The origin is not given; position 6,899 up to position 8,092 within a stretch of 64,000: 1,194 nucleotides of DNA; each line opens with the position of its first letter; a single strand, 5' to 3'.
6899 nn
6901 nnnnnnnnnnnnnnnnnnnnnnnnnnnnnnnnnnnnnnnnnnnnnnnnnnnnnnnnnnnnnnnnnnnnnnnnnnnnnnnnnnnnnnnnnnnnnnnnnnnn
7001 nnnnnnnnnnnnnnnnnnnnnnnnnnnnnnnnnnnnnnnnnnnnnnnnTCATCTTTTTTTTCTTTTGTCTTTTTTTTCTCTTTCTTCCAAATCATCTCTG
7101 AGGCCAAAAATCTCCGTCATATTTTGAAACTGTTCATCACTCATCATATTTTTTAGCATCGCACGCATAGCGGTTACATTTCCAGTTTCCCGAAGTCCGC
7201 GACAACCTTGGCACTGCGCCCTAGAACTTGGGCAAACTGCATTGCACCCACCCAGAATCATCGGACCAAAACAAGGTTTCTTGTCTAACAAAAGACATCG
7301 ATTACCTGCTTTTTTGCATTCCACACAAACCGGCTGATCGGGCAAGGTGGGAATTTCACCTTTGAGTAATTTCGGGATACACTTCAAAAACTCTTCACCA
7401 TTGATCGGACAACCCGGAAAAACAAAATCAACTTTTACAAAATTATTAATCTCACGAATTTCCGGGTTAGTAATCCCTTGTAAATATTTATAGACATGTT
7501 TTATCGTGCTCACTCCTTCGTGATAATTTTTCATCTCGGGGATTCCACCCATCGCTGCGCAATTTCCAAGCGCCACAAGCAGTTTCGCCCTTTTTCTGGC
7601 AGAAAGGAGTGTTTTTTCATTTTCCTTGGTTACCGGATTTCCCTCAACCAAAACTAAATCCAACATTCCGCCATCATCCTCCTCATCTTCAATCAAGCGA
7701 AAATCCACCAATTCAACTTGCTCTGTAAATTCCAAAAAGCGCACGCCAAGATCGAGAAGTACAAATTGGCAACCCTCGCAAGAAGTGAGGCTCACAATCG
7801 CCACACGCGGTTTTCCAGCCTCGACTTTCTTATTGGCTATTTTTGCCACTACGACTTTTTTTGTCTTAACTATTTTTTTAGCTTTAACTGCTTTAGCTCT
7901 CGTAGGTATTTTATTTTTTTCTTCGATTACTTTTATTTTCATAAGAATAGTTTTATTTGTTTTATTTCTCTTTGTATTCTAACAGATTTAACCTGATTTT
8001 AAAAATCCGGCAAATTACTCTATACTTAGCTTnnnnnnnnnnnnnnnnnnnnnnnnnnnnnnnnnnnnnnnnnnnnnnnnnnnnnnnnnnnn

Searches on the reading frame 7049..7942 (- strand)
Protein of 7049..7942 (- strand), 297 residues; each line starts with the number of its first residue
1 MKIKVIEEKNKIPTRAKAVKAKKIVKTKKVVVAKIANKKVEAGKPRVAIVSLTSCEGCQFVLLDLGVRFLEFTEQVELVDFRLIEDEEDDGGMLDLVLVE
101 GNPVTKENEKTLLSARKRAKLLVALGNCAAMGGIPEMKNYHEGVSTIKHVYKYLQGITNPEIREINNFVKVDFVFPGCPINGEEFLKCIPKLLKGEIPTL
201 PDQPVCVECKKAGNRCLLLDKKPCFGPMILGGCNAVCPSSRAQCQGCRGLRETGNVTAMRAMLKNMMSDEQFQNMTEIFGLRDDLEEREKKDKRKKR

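Call 3: search_protein_families(library=pfam, proteins=[window:7049-7942:-], max_evalue=0.01)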
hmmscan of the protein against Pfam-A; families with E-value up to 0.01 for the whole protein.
window:7049-7942:- (297 aa): 1 family
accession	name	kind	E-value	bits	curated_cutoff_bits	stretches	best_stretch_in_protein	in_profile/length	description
PF01058.29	Oxidored_q6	-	5.7e-21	75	27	1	55-190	1-126/128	NADH ubiquinone oxidoreductase, 20 Kd subunit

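Call 4: search_protein_families(library=ncbifam, proteins=[window:7049-7942:-], max_evalue=0.01)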
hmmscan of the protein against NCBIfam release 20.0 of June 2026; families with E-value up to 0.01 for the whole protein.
window:7049-7942:- (297 aa): 10 families
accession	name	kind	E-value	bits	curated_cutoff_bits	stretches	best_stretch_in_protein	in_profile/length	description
NF040831.1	sulfhyd_ShyD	equivalog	7e-42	143.7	460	1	47-272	3-229/240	NAD(P)-dependent hydrogenase/sulfhydrogenase 2 subunit delta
NF040836.1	sulfhyd_HydD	equivalog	2.5e-38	131.7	500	1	44-251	5-213/261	NADPH-dependent hydrogenase/sulfhydrogenase 1 subunit delta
NF045875.1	F420_non_VhuG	exception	3.9e-28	98.5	450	2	42-211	2-182/286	F420-non-reducing hydrogenase subunit VhuG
TIGR03294.1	FrhG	equivalog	1.6e-12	47.7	245.5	1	45-206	2-152/228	coenzyme F420 hydrogenase subunit gamma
NF005012.1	PRK06411.1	subfamily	8.4e-05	22.2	116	0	95-193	75-155/166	NADH-quinone oxidoreductase subunit NuoB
TIGR01957.1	nuoB_fam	subfamily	0.00036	20.5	142.7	0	95-192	59-138/145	NADH-quinone oxidoreductase subunit B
NF045520.1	H2_NiFeSe_small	exception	0.0012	18.3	470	1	116-160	141-184/314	NiFeSe hydrogenase small subunit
NF007779.0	PRK10468.1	equivalog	0.0014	17.7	659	0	97-193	130-206/372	hydrogenase 2 small subunit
NF011391.0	PRK14816.1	equivalog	0.0033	17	283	0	94-157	93-159/196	NADH-quinone oxidoreductase subunit B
NF011395.0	PRK14820.1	equivalog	0.0046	16.7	263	0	118-157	100-139/180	NADH-quinone oxidoreductase subunit B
